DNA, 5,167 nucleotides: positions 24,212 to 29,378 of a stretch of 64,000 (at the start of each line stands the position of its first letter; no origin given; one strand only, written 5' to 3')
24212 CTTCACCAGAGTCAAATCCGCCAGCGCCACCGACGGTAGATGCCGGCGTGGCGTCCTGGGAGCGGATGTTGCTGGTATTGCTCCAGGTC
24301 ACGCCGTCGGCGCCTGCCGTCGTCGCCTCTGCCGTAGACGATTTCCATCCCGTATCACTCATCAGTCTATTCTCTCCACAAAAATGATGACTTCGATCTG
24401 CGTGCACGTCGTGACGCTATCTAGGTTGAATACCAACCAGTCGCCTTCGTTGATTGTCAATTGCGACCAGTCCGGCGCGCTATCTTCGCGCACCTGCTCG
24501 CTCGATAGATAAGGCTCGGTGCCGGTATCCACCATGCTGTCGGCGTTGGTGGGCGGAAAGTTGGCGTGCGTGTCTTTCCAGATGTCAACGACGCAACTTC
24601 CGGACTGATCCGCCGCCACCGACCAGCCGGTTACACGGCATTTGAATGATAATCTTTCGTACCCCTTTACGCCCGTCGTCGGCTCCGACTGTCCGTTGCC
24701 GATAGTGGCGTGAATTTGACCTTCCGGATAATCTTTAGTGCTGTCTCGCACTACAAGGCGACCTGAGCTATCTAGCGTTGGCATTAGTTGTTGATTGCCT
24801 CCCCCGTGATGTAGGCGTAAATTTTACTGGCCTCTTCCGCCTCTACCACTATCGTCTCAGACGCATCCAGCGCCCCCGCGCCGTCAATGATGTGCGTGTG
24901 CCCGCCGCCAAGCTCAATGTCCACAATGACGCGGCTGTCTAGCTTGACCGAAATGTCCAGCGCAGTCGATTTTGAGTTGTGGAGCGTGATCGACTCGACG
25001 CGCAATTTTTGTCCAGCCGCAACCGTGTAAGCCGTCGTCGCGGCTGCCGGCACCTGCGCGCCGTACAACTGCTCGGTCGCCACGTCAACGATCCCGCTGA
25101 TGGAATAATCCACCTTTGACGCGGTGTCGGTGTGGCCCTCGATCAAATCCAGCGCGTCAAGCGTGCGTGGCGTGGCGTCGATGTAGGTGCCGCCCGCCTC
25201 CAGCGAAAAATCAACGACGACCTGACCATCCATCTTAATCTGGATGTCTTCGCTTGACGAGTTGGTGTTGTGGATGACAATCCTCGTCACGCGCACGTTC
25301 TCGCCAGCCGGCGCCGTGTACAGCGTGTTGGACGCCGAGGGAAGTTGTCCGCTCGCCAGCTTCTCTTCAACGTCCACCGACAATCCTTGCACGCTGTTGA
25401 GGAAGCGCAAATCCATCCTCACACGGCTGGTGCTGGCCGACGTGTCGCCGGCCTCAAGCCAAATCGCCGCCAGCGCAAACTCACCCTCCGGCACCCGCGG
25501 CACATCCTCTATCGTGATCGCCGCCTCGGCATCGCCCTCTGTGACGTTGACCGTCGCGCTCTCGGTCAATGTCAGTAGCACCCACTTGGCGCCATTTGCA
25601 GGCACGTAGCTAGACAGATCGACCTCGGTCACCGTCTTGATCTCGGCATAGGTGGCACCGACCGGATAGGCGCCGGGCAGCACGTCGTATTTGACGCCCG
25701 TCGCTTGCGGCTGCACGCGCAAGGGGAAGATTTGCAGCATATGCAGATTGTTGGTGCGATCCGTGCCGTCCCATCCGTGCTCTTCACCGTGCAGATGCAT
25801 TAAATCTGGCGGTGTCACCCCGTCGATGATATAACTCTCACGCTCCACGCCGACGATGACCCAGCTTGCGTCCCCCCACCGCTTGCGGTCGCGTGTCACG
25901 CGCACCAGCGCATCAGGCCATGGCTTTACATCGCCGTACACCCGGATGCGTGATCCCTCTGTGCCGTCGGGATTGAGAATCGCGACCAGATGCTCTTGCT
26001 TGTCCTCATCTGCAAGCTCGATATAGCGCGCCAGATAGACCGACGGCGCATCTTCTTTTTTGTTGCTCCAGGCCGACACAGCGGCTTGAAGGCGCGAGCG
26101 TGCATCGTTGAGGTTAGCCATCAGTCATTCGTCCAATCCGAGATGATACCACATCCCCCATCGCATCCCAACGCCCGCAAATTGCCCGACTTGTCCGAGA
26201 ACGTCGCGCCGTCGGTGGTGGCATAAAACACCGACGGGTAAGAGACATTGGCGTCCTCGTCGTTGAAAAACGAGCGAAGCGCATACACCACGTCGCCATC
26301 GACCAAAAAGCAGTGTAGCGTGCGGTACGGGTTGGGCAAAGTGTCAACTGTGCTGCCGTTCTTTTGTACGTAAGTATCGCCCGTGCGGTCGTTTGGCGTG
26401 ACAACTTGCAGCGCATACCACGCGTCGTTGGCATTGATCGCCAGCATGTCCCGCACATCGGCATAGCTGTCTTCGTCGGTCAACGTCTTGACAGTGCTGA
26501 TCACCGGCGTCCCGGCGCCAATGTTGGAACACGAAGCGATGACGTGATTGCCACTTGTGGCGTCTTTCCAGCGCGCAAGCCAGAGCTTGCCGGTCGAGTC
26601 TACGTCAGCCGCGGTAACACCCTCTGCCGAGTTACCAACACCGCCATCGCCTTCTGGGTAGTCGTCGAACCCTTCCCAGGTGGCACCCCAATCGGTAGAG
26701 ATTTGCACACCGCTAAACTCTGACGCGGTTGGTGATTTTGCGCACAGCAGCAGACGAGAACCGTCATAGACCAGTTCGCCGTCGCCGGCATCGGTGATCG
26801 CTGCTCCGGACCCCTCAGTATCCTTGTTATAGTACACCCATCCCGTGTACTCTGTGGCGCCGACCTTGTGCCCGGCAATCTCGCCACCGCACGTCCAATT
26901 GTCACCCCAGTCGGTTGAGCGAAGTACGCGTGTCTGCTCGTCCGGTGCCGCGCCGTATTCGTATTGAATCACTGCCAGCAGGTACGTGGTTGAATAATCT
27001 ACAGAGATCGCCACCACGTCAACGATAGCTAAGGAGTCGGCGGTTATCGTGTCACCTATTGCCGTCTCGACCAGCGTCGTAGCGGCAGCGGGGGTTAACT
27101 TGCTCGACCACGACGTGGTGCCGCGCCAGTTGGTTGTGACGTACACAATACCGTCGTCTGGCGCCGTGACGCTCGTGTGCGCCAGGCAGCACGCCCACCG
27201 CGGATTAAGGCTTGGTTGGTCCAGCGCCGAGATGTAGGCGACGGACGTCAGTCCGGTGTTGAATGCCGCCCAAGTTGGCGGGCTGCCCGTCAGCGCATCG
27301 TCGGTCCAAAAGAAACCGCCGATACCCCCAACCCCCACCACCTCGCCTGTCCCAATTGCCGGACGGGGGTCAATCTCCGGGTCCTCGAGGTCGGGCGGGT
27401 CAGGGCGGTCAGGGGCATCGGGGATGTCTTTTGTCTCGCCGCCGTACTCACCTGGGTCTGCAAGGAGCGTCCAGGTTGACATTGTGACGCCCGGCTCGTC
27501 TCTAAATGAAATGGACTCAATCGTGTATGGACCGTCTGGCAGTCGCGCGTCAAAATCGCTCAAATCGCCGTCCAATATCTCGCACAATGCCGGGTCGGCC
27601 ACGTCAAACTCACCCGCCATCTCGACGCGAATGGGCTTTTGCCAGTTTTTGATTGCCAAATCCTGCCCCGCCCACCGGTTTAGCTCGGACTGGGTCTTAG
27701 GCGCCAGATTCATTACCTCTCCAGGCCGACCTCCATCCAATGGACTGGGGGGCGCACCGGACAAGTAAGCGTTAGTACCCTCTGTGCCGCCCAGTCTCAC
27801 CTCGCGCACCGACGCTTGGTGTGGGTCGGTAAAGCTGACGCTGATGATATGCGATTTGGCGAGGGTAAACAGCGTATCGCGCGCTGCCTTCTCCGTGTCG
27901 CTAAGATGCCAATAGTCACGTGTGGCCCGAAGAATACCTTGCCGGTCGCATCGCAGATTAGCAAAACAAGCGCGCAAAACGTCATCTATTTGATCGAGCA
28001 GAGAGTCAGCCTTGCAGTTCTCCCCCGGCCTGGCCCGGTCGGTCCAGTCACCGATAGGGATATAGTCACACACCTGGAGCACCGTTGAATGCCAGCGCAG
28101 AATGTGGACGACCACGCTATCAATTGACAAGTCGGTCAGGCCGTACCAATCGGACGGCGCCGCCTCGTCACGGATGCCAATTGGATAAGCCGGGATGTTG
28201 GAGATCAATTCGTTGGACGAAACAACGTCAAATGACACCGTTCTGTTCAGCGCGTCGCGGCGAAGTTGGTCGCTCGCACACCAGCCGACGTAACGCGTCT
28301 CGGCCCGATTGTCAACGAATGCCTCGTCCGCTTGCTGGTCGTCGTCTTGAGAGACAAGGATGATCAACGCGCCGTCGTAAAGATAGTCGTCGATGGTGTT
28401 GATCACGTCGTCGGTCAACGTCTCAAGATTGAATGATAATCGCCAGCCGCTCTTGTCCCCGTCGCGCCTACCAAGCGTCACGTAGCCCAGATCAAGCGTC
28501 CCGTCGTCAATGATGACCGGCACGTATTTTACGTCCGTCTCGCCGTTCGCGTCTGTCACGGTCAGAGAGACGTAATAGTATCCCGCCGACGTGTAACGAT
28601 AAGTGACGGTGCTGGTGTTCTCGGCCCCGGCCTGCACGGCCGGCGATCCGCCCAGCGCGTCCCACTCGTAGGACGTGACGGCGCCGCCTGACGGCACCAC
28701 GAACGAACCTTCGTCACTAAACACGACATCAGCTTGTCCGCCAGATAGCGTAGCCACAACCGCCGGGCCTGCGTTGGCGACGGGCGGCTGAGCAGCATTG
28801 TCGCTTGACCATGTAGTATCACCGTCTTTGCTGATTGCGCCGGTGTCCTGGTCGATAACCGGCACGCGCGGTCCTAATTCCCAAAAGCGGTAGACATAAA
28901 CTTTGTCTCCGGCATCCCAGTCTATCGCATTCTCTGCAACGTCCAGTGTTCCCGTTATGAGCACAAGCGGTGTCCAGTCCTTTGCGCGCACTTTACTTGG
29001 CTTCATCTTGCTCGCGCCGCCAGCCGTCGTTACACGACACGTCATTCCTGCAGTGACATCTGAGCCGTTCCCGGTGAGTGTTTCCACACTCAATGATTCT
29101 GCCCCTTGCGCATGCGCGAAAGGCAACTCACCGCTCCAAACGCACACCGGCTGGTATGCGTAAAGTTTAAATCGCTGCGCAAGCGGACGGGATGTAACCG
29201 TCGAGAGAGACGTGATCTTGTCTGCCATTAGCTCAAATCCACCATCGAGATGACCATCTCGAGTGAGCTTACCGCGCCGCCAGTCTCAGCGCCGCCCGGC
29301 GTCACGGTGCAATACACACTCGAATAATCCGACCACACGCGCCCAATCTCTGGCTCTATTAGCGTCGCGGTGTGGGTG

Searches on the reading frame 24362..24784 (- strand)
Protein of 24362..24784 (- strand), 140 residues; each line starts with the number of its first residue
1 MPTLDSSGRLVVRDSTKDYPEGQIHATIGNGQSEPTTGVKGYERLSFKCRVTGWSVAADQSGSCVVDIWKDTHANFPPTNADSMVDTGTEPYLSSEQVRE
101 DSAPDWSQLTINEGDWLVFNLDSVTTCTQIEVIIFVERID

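Call 56: search_protein_families(library=phrogs, max_evalue=0.01, proteins=[window:24362-24784:-])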
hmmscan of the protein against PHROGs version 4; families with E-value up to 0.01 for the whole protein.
window:24362-24784:- (140 aa): 2 families
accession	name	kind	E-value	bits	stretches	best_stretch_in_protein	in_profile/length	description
phrog_35197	-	unknown function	2.7e-14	54.4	1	27-134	79-185/190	-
phrog_10330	-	head and packaging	1.8e-05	25.6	1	30-129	129-230/239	virion structural protein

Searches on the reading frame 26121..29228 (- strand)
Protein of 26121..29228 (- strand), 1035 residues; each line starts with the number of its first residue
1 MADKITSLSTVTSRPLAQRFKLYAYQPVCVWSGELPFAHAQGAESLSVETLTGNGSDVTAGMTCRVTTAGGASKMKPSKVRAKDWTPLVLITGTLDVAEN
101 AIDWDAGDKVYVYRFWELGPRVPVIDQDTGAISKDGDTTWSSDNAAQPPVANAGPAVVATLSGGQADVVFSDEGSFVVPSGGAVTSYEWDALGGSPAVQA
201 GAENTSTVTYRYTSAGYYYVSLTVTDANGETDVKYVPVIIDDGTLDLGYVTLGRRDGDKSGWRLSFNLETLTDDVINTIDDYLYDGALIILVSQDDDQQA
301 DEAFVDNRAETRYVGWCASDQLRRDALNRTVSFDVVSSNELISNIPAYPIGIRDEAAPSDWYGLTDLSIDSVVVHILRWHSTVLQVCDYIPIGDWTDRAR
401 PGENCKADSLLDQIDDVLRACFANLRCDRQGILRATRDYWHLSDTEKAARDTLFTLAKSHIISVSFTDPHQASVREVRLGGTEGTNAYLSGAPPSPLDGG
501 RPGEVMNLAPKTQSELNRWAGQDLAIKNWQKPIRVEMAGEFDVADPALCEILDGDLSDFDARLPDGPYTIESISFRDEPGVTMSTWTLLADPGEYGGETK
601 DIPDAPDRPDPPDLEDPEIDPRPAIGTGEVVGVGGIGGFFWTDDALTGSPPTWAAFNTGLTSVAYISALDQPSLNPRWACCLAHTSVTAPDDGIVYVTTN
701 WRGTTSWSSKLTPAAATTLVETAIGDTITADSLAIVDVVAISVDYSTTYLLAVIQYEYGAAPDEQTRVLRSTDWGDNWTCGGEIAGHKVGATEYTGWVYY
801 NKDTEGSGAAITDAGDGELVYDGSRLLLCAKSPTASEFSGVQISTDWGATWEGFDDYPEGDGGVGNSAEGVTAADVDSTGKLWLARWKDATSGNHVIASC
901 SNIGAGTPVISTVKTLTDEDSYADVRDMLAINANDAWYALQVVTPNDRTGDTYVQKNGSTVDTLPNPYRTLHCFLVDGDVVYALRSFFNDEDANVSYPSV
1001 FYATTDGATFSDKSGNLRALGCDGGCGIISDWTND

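Call 9: search_protein_families(library=phrogs, proteins=[window:26121-29228:-])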
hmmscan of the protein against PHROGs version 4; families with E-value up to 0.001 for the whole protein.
window:26121-29228:- (1035 aa): 0 families

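Call 10: search_protein_families(library=pfam, proteins=[window:26121-29228:-])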
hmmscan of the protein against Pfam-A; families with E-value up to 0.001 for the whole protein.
window:26121-29228:- (1035 aa): 3 families
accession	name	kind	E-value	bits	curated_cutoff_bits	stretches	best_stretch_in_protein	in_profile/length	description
PF00801.26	PKD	-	1.3e-07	32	23.5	1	166-232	15-73/80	PKD domain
PF18911.6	PKD_4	-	1.9e-07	31.5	27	1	166-232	16-76/85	PKD domain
PF22352.2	K319L-like_PKD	-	4.8e-06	26.9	27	1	178-240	22-84/84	K319L-like, PKD domain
